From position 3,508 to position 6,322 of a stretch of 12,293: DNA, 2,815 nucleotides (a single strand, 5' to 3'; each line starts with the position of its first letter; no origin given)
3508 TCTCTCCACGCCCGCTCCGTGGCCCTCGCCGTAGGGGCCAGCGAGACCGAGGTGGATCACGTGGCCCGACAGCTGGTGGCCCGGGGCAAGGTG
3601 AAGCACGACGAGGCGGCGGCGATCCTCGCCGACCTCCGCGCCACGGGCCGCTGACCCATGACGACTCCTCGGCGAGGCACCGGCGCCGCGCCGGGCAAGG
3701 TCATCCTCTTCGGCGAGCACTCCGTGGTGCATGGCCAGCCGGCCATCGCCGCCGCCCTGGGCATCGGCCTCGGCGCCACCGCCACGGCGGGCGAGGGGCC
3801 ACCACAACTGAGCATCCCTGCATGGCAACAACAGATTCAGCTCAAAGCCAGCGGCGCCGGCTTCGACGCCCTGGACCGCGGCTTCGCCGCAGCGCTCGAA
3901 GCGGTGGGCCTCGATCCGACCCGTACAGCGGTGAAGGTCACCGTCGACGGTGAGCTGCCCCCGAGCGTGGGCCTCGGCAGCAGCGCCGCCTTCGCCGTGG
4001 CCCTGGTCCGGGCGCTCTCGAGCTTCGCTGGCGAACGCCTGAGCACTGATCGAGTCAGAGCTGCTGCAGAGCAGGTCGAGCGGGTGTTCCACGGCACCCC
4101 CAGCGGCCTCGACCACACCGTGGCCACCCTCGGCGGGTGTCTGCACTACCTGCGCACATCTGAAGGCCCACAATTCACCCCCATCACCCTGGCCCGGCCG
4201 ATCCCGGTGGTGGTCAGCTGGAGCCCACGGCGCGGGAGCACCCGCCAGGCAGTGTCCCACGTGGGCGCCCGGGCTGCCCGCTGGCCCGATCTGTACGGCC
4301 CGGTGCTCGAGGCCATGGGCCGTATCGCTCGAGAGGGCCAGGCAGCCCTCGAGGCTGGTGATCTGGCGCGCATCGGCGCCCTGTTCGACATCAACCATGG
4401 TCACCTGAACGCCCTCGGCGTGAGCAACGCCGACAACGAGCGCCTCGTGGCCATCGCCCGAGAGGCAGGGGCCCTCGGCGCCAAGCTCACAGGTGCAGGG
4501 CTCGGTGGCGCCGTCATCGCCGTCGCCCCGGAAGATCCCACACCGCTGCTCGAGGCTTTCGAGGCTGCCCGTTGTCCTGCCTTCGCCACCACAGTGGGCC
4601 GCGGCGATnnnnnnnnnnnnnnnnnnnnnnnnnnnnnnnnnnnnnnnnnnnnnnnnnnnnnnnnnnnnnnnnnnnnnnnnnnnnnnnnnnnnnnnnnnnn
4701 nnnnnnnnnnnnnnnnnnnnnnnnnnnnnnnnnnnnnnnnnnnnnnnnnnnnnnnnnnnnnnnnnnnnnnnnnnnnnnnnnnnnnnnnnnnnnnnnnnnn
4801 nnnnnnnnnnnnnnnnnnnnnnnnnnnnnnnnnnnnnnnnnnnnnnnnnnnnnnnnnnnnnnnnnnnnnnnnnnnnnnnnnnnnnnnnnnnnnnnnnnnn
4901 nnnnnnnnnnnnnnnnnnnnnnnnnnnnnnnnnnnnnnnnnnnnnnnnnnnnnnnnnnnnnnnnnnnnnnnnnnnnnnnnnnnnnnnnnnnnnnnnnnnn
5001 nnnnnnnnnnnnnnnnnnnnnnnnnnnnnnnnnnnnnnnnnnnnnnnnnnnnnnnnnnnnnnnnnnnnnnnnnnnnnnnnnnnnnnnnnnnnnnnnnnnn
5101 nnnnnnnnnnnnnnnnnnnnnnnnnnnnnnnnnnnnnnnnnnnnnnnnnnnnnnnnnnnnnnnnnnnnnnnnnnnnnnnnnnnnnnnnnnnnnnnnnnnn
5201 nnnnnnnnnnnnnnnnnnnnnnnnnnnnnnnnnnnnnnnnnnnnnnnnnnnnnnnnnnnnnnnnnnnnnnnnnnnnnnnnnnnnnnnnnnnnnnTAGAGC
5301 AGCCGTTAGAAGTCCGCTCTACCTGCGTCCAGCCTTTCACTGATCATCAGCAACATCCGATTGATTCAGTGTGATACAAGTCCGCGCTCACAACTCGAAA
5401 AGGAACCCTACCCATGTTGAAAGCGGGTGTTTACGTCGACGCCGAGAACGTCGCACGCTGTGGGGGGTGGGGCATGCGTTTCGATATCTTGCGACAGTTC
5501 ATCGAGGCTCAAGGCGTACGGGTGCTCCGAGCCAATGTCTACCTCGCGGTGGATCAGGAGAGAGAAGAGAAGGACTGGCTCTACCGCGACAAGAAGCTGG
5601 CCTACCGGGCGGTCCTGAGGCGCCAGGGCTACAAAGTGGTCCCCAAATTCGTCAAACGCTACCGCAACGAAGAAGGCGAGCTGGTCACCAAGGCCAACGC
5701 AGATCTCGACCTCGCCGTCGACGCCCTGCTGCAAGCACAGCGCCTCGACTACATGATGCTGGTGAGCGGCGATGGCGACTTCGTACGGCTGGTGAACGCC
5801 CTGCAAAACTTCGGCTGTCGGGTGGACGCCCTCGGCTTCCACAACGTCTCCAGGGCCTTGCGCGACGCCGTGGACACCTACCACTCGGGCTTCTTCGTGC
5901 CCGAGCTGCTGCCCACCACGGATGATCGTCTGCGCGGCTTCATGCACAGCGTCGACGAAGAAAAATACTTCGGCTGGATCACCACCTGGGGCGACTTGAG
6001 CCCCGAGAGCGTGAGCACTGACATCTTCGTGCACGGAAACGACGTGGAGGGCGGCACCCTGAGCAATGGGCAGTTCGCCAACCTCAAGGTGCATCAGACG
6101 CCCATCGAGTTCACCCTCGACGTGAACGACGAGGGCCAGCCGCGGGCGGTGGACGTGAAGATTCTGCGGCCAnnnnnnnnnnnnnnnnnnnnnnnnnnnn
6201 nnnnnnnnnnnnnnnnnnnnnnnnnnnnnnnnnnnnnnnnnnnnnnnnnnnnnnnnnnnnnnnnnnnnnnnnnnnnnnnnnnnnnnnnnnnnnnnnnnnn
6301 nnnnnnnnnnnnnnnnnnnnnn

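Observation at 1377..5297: Two signal-peptide (outer-membrane-like) proteins interleaved within the fni-mvaA-mvk operon, one start-stop coupled to mevalonate kinase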

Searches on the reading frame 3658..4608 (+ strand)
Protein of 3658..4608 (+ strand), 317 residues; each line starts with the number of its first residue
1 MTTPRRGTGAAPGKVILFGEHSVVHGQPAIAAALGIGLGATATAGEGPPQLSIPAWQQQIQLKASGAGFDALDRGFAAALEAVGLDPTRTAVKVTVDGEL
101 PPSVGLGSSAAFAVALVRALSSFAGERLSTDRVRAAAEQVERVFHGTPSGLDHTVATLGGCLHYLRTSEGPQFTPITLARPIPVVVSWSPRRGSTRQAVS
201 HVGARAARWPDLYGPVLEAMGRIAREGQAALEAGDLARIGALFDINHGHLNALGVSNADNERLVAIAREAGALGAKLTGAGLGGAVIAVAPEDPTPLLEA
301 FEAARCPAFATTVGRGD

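Call 3: search_protein_families(library=pfam, proteins=[window:3658-4608:+], max_evalue=0.01)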
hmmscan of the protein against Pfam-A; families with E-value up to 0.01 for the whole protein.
window:3658-4608:+ (317 aa): 3 families
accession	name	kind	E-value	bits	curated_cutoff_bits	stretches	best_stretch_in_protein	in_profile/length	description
PF00288.32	GHMP_kinases_N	-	5.9e-17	62.1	22.3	1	81-160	12-87/87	GHMP kinases N terminal domain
PF08544.19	GHMP_kinases_C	-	2.2e-12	47.7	21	1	229-294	3-72/85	GHMP kinases C terminal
PF22700.2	MVD-like_N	-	0.0029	17.7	27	1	88-139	79-130/157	Diphosphomevalonate decarboxylase-like N-terminal domain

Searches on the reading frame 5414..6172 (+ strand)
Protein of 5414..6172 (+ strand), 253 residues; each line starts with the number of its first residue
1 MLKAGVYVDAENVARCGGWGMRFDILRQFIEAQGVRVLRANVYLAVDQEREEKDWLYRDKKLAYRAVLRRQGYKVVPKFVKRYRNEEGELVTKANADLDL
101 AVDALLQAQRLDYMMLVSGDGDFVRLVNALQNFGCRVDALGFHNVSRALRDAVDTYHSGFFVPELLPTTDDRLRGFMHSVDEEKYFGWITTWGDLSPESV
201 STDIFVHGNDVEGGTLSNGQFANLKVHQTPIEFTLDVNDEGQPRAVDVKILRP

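Call 3: search_protein_families(library=pfam, proteins=[window:5414-6172:+], max_evalue=0.01)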
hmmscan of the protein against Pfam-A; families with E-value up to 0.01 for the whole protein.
window:5414-6172:+ (253 aa): 1 family
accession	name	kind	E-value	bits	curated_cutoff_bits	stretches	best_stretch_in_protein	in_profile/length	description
PF01936.24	NYN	-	2.1e-26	93.6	24.2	1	3-158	1-143/145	NYN domain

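Call 43: search_protein_families(library=ncbifam, proteins=[window:5414-6172:+], max_evalue=0.1)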
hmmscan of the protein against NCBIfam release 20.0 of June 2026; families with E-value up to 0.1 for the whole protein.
window:5414-6172:+ (253 aa): 4 families
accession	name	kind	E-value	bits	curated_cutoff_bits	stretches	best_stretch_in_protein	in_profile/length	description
NF049933.1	TransAntitermCspE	equivalog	0.05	13.7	120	0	184-239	9-58/69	transcription antiterminator/RNA stability regulator CspE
NF011574.0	PRK14998.1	equivalog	0.085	13.1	147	0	184-230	7-56/73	cold shock-like protein CspD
NF008190.0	PRK10943.1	subfamily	0.087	12.8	137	0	174-226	5-54/69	cold shock-like protein CspC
NF007405.0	PRK09937.1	equivalog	0.092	12.9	152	0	184-230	7-56/74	cold shock-like protein CspD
